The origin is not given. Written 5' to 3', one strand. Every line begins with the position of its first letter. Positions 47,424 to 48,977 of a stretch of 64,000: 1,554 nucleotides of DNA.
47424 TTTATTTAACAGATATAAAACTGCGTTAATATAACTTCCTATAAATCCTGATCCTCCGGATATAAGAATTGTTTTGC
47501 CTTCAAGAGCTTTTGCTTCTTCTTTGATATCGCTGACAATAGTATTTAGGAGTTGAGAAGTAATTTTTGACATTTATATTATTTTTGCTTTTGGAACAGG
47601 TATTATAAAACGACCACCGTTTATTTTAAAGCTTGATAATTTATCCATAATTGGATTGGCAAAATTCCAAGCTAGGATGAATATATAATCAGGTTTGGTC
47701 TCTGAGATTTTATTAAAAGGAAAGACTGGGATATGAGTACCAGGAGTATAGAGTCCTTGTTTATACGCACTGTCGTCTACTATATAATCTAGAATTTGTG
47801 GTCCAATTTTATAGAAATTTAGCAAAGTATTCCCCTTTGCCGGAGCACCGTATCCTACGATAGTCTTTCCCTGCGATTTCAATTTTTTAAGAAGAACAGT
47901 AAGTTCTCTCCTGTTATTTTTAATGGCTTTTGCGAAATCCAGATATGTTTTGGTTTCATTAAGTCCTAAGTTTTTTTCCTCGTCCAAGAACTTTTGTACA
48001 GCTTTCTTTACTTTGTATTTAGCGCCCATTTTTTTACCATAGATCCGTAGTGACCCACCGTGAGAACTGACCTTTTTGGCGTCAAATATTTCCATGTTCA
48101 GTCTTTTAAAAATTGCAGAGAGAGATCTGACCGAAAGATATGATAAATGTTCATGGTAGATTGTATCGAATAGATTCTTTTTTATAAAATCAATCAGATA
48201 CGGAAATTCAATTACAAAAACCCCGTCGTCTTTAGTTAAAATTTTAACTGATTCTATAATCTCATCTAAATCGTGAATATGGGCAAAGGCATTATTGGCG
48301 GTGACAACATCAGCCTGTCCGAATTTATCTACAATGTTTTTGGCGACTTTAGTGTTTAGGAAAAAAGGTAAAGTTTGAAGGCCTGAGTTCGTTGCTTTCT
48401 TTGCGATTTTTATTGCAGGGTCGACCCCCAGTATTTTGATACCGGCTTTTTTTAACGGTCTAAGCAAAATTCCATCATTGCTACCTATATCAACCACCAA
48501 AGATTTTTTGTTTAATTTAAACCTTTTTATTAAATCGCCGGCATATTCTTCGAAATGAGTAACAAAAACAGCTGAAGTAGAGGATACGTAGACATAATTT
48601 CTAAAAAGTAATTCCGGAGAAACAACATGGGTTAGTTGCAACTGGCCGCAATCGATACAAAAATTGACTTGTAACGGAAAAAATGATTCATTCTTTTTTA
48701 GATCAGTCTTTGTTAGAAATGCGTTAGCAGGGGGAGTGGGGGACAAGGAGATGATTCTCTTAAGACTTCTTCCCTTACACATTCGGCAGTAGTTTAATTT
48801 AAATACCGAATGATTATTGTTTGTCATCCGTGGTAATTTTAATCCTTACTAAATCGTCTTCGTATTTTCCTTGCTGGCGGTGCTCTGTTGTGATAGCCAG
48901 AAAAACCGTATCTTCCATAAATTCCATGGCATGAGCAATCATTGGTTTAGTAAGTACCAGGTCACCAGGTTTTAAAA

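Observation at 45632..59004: Minus-strand block encoding a CDP/dTDP-hexose tailoring pathway with two C-methyltransferase-like enzymes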

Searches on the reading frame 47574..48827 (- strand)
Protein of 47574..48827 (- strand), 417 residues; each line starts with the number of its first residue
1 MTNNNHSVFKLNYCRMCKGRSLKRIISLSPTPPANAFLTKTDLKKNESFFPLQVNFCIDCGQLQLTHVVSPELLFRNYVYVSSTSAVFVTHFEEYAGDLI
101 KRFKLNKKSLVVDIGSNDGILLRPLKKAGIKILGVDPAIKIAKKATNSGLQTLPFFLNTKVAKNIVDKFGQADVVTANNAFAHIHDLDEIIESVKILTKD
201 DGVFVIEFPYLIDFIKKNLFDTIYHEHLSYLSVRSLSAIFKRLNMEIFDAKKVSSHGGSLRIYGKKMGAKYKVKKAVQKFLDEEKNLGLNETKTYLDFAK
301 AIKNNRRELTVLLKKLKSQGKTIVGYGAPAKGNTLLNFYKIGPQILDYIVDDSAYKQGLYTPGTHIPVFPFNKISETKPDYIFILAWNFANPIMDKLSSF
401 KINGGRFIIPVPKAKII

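Call 3: search_protein_families(library=pfam, proteins=[window:47574-48827:-], max_evalue=0.001)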
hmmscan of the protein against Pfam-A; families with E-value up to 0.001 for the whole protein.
window:47574-48827:- (417 aa): 7 families
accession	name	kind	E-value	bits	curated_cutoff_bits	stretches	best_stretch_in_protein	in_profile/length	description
PF08484.17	Methyltransf_14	-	1.8e-58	197.3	23.5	1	255-412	2-160/160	C-methyltransferase C-terminal domain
PF08421.16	Methyltransf_13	-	6.1e-20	71.6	31.3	1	14-75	1-62/62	Putative zinc binding domain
PF13489.12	Methyltransf_23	-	4.6e-18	65.9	27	1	93-247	6-161/164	Methyltransferase domain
PF08242.18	Methyltransf_12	-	1.4e-09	39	30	1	112-204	1-98/98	Methyltransferase domain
PF08241.18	Methyltransf_11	-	5.9e-07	30.5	21.2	1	112-206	1-95/95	Methyltransferase domain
PF13649.12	Methyltransf_25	-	3.8e-05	24.7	27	1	111-202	1-97/97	Methyltransferase domain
PF13847.12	Methyltransf_31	-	0.00043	20.4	27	1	170-224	73-123/145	Methyltransferase domain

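Call 5: search_protein_families(library=ncbifam, proteins=[window:47574-48827:-], max_evalue=0.001)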
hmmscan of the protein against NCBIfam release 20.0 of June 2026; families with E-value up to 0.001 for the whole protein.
window:47574-48827:- (417 aa): 2 families
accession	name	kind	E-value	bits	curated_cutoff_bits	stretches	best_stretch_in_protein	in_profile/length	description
TIGR01983.1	UbiG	equivalog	6.9e-09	35.3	102.95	1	107-206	49-151/228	bifunctional 2-polyprenyl-6-hydroxyphenol methylase/3-demethylubiquinol 3-O-methyltransferase UbiG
NF045667.1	MTase_DVU1556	equivalog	6.2e-05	22.5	155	1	98-206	13-119/213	DVU_1556 family methyltransferase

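Call 11: search_solved_structures(query=window:47574-48827:-, max_evalue=0.001, show_alignments=1)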
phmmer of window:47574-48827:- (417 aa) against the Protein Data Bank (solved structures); distinct sequences matched with E-value up to 0.001: 10.
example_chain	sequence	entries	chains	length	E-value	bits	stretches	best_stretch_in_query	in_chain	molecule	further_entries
4rv9_A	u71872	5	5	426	3.7e-94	319.5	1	12-416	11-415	D-mycarose 3-C-methyltransferase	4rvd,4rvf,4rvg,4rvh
5t64_A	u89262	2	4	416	1.7e-77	264.7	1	14-416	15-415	Sugar 3-C-methyl transferase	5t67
5t6b_A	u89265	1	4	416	1.1e-76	262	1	14-415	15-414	Sugar 3-C-methyl transferase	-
3ndi_A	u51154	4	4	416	2.7e-74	254.1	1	12-415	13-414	Methyltransferase | TcaB9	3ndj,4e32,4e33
4e2y_A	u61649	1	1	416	7e-74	252.7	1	12-415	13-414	TcaB9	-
4e31_A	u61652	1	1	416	7.6e-74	252.6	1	12-415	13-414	TcaB9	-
4e2x_A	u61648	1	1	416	9.6e-74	252.3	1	12-415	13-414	TcaB9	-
4e2z_A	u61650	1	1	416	2.5e-73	250.9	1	12-415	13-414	TcaB9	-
4e2w_A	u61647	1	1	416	2.5e-73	250.9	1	12-415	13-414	TcaB9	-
4e30_A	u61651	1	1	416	6.6e-73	249.5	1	12-415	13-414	TcaB9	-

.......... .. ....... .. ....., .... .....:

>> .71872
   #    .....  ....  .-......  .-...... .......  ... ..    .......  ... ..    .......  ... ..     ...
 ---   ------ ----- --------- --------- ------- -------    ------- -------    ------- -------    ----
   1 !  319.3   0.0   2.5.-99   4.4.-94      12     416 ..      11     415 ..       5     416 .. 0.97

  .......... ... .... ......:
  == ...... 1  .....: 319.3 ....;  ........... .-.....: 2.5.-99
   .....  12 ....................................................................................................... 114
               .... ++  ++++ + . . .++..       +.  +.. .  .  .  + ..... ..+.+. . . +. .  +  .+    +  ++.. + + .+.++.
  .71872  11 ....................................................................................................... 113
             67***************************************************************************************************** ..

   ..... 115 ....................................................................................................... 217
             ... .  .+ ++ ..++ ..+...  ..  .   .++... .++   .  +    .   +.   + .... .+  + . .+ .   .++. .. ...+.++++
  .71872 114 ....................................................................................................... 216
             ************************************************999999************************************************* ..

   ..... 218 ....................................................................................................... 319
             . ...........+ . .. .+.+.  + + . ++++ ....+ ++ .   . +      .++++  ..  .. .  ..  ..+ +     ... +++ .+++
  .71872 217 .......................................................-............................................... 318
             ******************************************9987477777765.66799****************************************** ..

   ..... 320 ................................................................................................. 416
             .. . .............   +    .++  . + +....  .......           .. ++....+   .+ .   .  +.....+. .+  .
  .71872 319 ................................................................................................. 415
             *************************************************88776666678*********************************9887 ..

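Call 20: find_homologous_proteins(query=window:47574-48827:-, max_evalue=1e-20)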
Query window:47574-48827:- (417 aa): 8000 proteins with E <= 1e-20 among 8000 candidates; the best 120 are listed.
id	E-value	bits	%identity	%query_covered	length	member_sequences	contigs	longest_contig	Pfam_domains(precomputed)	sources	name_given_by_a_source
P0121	2.5e-263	891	100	96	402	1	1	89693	PF13489.13,PF08421.17,PF08484.18,PF08241.19,PF08242.19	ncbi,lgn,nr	ncbi:MAG: class I SAM-dependent methyltransferase [Candidatus Daviesbacteria bacterium]|nr:class I S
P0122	1.9e-223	760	81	100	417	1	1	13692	PF13489.13,PF08421.17,PF08484.18,PF08242.19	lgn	-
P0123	4.3e-222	756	79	100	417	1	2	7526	PF13489.13,PF08421.17,PF08484.18,PF08241.19,PF08242.19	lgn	-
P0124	3.4e-215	733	81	96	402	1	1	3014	PF13489.13,PF08421.17,PF08484.18,PF08241.19,PF08242.19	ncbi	-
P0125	1.9e-211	721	77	99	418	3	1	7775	PF13489.13,PF08421.17,PF08484.18,PF08241.19,PF08242.19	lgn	-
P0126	4.7e-211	719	78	96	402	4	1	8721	PF13847.13,PF13489.13,PF08421.17,PF08484.18,PF08241.19,PF08242.19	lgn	-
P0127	1.2e-209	715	77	98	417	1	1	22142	PF13847.13,PF13489.13,PF08421.17,PF13649.13,PF08484.18,PF08241.19,PF08242.19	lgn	-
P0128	2.9e-209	713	76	100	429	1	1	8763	PF13489.13,PF08421.17,PF08484.18,PF08241.19,PF08242.19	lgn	-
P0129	3.0e-209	713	80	96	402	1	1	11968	PF13489.13,PF08421.17,PF08484.18,PF08241.19,PF08242.19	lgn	-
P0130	1.3e-208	711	78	96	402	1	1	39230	PF13847.13,PF13489.13,PF08421.17,PF08484.18,PF08241.19,PF08242.19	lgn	-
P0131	5.1e-207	706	78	96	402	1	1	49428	PF13489.13,PF08421.17,PF08484.18,PF08241.19,PF08242.19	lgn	-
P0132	1.2e-206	705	78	94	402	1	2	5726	PF13489.13,PF08421.17,PF08484.18,PF08241.19,PF08242.19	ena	-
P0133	3.1e-206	703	75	100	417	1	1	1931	PF13489.13,PF08421.17,PF08484.18,PF08241.19,PF08242.19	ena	-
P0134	1.7e-205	701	78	96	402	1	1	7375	PF13489.13,PF08421.17,PF08484.18,PF08241.19,PF08242.19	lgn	-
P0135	1.9e-205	701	74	99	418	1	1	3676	PF13489.13,PF08421.17,PF08484.18,PF08241.19,PF08242.19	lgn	-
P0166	3.1e-191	654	71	96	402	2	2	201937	PF13489.13,PF08421.17,PF08484.18,PF08241.19,PF08242.19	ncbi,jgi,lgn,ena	-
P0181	4.6e-175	601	63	97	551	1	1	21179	PF13489.13,PF08421.17,PF08484.18,PF08241.19,PF14667.13,PF08242.19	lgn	-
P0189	4.4e-169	581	62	98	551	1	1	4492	PF13489.13,PF08421.17,PF08484.18,PF08241.19,PF08242.19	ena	-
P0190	6.2e-169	581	63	98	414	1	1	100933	PF13847.13,PF13489.13,PF08421.17,PF13649.13,PF08484.18,PF08241.19,PF08242.19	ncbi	-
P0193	2.8e-168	578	61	99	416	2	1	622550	PF13489.13,PF08421.17,PF13649.13,PF08484.18,PF08241.19,PF08242.19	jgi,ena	-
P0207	6.7e-165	567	62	98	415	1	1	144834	PF13489.13,PF08421.17,PF08484.18,PF08241.19,PF08242.19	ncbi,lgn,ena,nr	ncbi:MAG: C-methyltransferase [Microgenomates group bacterium Gr01-1014_7]|nr:MAG: C-methyltransfera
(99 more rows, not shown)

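Call 21: find_encoding_contigs(protein=P0193, flank=8000, max_places=1)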
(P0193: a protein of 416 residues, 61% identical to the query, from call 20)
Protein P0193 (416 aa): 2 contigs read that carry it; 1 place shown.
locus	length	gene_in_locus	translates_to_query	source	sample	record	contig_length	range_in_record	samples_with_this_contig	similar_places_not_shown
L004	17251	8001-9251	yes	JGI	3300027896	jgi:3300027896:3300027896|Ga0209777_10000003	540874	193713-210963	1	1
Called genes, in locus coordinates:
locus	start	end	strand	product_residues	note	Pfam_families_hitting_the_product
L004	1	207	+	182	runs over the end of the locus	PF13302:Acetyltransf_3, PF13420:Acetyltransf_4, PF00583:Acetyltransf_1 (weak)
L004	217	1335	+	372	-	-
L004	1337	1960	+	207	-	PF00117:GATase, PF01174:SNO, PF07722:Peptidase_C26 (faint)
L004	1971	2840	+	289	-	PF00977:His_biosynth, PF03060:NMO (faint)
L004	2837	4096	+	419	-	-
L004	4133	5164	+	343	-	-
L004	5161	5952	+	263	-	PF18922:DUF5672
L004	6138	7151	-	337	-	PF01073:3Beta_HSD, PF01370:Epimerase, PF02719:Polysacc_synt_2, PF04321:RmlD_sub_bind, PF13460:NAD_binding_10, PF16363:GDP_Man_Dehyd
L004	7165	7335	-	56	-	-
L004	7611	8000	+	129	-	PF05523:FdtA, PF14667:Polysacc_synt_C (weak), PF07883:Cupin_2 (weak)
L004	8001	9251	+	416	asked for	PF08421:Methyltransf_13, PF13489:Methyltransf_23, PF08241:Methyltransf_11, PF08242:Methyltransf_12, PF13649:Methyltransf_25 (weak), PF08484:Methyltransf_14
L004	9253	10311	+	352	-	PF01073:3Beta_HSD, PF01370:Epimerase, PF02719:Polysacc_synt_2 (faint), PF16363:GDP_Man_Dehyd, PF07993:NAD_binding_4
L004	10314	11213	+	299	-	PF01408:GFO_IDH_MocA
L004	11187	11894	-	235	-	PF13641:Glyco_tranf_2_3, PF00535:Glycos_transf_2, PF10111:Glyco_tranf_2_2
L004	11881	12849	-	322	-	PF01073:3Beta_HSD (weak), PF01370:Epimerase, PF04321:RmlD_sub_bind, PF02719:Polysacc_synt_2 (weak), PF16363:GDP_Man_Dehyd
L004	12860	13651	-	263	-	PF13641:Glyco_tranf_2_3, PF00535:Glycos_transf_2, PF10111:Glyco_tranf_2_2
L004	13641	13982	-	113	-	PF10066:DUF2304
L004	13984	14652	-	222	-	PF00535:Glycos_transf_2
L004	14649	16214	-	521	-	PF00534:Glycos_transf_1, PF13692:Glyco_trans_1_4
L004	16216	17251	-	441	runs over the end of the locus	PF00535:Glycos_transf_2, PF10111:Glyco_tranf_2_2 (faint), PF13641:Glyco_tranf_2_3 (weak), PF13632:Glyco_trans_2_3, PF13641:Glyco_tranf_2_3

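Call 22: find_encoding_contigs(protein=P0166, flank=8000, max_places=1)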
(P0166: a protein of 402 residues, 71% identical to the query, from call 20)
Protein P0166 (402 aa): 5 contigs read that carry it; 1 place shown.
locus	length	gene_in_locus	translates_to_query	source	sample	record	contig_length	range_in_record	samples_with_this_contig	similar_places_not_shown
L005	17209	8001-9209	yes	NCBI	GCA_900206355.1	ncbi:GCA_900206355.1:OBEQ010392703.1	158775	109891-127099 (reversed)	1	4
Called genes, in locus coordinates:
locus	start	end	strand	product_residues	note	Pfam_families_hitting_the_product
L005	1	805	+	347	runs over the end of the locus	PF00535:Glycos_transf_2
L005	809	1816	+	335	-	-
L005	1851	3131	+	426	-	PF08421:Methyltransf_13, PF13489:Methyltransf_23, PF08484:Methyltransf_14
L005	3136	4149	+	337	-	PF01408:GFO_IDH_MocA, PF02894:GFO_IDH_MocA_C, PF22725:GFO_IDH_MocA_C3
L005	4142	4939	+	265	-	PF18922:DUF5672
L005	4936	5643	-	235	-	PF13489:Methyltransf_23, PF08241:Methyltransf_11 (weak), PF13649:Methyltransf_25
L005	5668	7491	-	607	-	-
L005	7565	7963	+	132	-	PF05523:FdtA (weak)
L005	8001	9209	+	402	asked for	PF08421:Methyltransf_13, PF13489:Methyltransf_23, PF08241:Methyltransf_11 (weak), PF08242:Methyltransf_12 (weak), PF08484:Methyltransf_14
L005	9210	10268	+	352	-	PF01073:3Beta_HSD, PF01370:Epimerase, PF02719:Polysacc_synt_2 (weak), PF16363:GDP_Man_Dehyd, PF07993:NAD_binding_4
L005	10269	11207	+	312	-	PF01408:GFO_IDH_MocA, PF22725:GFO_IDH_MocA_C3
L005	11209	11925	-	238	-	PF00535:Glycos_transf_2, PF13641:Glyco_tranf_2_3 (weak)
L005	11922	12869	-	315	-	PF01370:Epimerase, PF02719:Polysacc_synt_2 (faint), PF01073:3Beta_HSD (weak), PF16363:GDP_Man_Dehyd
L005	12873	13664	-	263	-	PF00535:Glycos_transf_2, PF10111:Glyco_tranf_2_2, PF13641:Glyco_tranf_2_3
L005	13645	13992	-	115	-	PF10066:DUF2304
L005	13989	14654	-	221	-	PF00535:Glycos_transf_2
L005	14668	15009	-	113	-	-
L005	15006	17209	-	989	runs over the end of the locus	-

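Call 23: find_encoding_contigs(protein=P0181, flank=8000, max_places=1)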
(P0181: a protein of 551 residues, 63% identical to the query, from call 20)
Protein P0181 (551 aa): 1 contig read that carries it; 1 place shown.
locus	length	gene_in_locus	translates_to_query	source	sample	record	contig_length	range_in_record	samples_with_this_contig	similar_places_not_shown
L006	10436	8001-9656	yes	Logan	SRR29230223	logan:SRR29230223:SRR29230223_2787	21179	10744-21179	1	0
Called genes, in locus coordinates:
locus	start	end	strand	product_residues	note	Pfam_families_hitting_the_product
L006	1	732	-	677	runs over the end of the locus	PF13231:PMT_2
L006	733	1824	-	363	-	PF00155:Aminotran_1_2, PF01041:DegT_DnrJ_EryC1, PF01212:Beta_elim_lyase (weak), PF00266:Aminotran_5 (weak)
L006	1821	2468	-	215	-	PF05175:MTS (weak), PF13489:Methyltransf_23, PF00891:Methyltransf_2, PF13847:Methyltransf_31, PF08241:Methyltransf_11, PF08242:Methyltransf_12, PF13649:Methyltransf_25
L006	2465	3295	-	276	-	PF13489:Methyltransf_23, PF13847:Methyltransf_31, PF08241:Methyltransf_11, PF08242:Methyltransf_12 (weak), PF13649:Methyltransf_25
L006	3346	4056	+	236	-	PF13641:Glyco_tranf_2_3 (weak), PF00535:Glycos_transf_2, PF10111:Glyco_tranf_2_2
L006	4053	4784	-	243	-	PF05148:Methyltransf_8, PF13489:Methyltransf_23, PF01209:Ubie_methyltran, PF03141:Methyltransf_29 (weak), PF13847:Methyltransf_31, PF08241:Methyltransf_11, PF08242:Methyltransf_12, PF13649:Methyltransf_25, +3 more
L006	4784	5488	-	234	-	-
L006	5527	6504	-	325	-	PF00293:NUDIX (weak)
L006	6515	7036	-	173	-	PF07823:CPDase (weak), PF13563:2_5_RNA_ligase2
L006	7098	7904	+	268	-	PF00483:NTP_transferase, PF01128:IspD (faint), PF12804:NTP_transf_3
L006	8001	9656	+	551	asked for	PF14667:Polysacc_synt_C (weak), PF08421:Methyltransf_13, PF13489:Methyltransf_23, PF08241:Methyltransf_11 (weak), PF08242:Methyltransf_12, PF08484:Methyltransf_14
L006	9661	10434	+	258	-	?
